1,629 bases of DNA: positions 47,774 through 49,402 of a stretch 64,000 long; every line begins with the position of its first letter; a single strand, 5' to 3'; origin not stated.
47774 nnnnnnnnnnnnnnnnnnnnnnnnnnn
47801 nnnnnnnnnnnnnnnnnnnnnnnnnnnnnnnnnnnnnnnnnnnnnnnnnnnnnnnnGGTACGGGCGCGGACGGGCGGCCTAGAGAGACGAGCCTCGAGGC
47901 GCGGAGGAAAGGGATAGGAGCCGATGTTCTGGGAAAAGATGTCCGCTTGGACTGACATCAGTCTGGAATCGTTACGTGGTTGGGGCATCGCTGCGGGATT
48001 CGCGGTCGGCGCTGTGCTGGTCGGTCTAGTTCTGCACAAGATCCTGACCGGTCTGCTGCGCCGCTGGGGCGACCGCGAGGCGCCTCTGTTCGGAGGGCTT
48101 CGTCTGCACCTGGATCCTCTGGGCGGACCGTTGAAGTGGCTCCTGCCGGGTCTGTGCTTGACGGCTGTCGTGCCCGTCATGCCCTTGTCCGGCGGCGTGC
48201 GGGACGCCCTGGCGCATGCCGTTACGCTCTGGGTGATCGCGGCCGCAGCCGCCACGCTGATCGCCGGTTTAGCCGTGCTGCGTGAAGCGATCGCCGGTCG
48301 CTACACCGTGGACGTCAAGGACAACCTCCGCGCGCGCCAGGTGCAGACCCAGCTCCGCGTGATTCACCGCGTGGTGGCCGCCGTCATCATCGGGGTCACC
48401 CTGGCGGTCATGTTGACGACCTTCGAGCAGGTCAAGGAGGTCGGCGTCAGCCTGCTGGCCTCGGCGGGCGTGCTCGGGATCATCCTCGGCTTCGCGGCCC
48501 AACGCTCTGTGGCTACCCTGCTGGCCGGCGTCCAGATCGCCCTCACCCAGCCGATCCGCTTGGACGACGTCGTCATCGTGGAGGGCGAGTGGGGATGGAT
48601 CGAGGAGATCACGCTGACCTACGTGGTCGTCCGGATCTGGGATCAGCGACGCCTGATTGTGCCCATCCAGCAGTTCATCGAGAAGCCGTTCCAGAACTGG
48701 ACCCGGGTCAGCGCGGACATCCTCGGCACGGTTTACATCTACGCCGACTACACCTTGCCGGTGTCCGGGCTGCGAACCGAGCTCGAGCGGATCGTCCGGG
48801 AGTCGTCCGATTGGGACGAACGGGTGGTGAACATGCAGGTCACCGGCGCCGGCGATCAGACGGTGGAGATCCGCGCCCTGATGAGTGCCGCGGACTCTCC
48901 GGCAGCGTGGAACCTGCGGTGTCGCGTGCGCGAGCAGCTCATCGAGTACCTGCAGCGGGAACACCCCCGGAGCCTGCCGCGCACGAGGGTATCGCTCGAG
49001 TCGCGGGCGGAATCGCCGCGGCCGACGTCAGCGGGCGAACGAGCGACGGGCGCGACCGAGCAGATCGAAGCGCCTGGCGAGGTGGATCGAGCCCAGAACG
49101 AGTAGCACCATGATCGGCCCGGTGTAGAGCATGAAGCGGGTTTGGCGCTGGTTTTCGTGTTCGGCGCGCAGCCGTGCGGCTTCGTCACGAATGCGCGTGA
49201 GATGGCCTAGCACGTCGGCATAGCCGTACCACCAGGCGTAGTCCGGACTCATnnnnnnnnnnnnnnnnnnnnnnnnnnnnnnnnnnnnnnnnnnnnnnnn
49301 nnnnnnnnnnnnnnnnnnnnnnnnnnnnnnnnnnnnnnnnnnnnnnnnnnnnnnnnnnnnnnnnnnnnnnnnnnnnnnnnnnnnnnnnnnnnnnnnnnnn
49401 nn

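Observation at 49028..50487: Stand-alone octaheme cytochrome (class-I cyt c domain + 7-heme module) ATGA-coupled to a small membrane ORF that overlaps the convergent mscS 3' end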

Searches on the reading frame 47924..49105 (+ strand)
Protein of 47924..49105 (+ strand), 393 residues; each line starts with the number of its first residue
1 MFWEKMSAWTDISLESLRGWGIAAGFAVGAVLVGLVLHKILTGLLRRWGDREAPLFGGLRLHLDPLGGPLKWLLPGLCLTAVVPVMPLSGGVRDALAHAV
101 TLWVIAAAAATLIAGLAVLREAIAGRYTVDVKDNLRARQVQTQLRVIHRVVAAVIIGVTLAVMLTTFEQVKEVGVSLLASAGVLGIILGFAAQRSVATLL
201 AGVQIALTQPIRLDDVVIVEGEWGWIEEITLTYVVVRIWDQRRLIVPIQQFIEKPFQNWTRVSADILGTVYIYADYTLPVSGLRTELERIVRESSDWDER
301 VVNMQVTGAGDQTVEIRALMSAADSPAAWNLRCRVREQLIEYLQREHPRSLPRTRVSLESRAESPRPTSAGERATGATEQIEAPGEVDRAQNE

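Call 3: search_protein_families(library=pfam, proteins=[window:47924-49105:+], max_evalue=1)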
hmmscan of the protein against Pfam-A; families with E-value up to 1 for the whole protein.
window:47924-49105:+ (393 aa): 2 families
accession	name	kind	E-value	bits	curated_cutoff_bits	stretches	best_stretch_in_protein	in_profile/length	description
PF00924.24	MS_channel_2nd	-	6.6e-12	45.8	20.2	1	195-261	2-68/68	Mechanosensitive ion channel, beta-domain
PF00420.29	Oxidored_q2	-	0.0088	16.2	26.1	1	88-133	43-89/95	NADH-ubiquinone/plastoquinone oxidoreductase chain 4L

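Call 4: search_protein_families(library=ncbifam, proteins=[window:47924-49105:+], max_evalue=1)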
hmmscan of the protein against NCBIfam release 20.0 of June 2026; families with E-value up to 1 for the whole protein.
window:47924-49105:+ (393 aa): 7 families
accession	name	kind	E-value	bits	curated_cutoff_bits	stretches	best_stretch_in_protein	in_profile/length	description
NF047601.1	MscSThanab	equivalog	1.9e-08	34.1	500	1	131-340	52-257/280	small-conductance mechanosensitive channel MscS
NF008180.0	PRK10929.1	equivalog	2.5e-08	32.2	809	1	183-260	908-985/1109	miniconductance mechanosensitive channel MscM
NF047602.1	MscsSHelicob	equivalog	7.6e-07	28.8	400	1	120-300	18-198/260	small-conductance mechanosensitive channel MscS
NF007662.0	PRK10334.1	subfamily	1.9e-06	27.3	321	1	105-264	31-183/286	small-conductance mechanosensitive channel MscS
NF008542.0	PRK11465.1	equivalog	4.5e-06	25.2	596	1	96-249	467-612/741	mechanosensitive channel protein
NF008438.0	PRK11281.1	equivalog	0.0021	15.9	991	1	98-260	832-988/1113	mechanosensitive channel MscK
NF045593.1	bilirub_TF_BilQ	equivalog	0.018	14.8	125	1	288-345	72-130/135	bilirubin utilization transcriptional regulator BilQ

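Call 16: find_encoding_contigs(protein=window:47924-49105:+, flank=3000, max_places=6)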
Protein window:47924-49105:+ (393 aa): 2 contigs read that carry it; 1 place shown.
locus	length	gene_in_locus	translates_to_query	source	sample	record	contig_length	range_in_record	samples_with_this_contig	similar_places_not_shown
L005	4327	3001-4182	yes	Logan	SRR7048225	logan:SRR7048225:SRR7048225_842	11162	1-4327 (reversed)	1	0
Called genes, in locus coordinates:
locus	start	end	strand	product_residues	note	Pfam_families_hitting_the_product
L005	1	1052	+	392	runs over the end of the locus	PF00999:Na_H_Exchanger, PF03601:Cons_hypoth698 (weak)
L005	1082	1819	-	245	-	PF02535:Zip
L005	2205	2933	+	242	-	PF23023:Anti-Pycsar_Apyc1 (weak), PF13483:Lactamase_B_3 (weak), PF12706:Lactamase_B_2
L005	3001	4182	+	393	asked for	PF00924:MS_channel_2nd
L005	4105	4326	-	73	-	?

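Call 22: list_cluster_members(proteins=[P0001, window:47924-49105:+, window:50856-52475:+])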
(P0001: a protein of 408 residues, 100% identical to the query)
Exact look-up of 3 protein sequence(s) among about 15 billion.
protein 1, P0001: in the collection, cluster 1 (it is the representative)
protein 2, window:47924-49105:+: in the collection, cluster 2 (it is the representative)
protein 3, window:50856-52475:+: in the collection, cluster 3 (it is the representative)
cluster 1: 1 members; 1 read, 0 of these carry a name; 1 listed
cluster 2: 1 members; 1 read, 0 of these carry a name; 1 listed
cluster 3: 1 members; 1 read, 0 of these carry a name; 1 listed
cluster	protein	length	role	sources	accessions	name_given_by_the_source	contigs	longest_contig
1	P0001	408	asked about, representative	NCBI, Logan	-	-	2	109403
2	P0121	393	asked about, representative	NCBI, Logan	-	-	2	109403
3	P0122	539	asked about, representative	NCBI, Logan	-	-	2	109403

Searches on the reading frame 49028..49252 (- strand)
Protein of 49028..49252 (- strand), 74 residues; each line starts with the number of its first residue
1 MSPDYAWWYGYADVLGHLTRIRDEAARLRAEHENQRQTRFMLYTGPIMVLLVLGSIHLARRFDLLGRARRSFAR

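Call 3: search_protein_families(library=pfam, proteins=[window:49028-49252:-], max_evalue=1)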
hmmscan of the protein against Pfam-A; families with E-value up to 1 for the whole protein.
window:49028-49252:- (74 aa): 0 families

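Call 4: search_protein_families(library=ncbifam, proteins=[window:49028-49252:-], max_evalue=1)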
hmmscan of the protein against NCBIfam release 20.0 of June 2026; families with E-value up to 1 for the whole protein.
window:49028-49252:- (74 aa): 0 families

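Call 17: find_encoding_contigs(protein=window:49028-49252:-, flank=3000, max_places=6)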
Protein window:49028-49252:- (74 aa): no gene with exactly this product is on record in the collection.

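Call 45: search_protein_representatives(protein=window:49028-49252:-)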
Query: 74 residues. Proteins with E-value up to 0.001 (for the whole library): 14; up to 1e-10: 6; up to 1e-30: 0. The best 14 are listed.
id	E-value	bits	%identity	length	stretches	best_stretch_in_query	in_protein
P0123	2.3e-18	81.8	64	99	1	1-61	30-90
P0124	1.2e-17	79.5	67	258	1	4-60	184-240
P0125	2.1e-16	75.5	59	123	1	1-67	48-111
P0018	2.9e-16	75.1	66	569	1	1-62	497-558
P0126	6.9e-16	73.9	56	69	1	1-62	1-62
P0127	9.0e-14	67.2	67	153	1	1-48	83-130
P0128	4.0e-09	52.4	61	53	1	21-64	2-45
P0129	8.1e-07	45.1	77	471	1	1-31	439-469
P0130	4.1e-06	42.9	80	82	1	1-25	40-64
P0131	1.8e-05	40.9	50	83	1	13-60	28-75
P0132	3.5e-05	39.9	61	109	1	10-56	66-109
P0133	3.9e-04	36.6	50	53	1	19-62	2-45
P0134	5.6e-04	36.1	50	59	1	17-62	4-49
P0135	6.1e-04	36.0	57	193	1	10-61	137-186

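Call 47: find_encoding_contigs(protein=P0126, flank=3000, max_places=4)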
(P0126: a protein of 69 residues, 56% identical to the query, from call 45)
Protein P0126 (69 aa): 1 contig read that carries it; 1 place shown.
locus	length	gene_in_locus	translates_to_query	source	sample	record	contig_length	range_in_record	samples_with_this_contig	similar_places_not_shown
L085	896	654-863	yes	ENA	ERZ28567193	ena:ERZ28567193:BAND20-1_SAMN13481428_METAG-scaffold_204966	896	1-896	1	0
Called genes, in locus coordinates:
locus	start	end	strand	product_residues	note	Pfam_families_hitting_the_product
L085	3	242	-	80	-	?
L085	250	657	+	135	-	PF13447:Multi-haem_cyto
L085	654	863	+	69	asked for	-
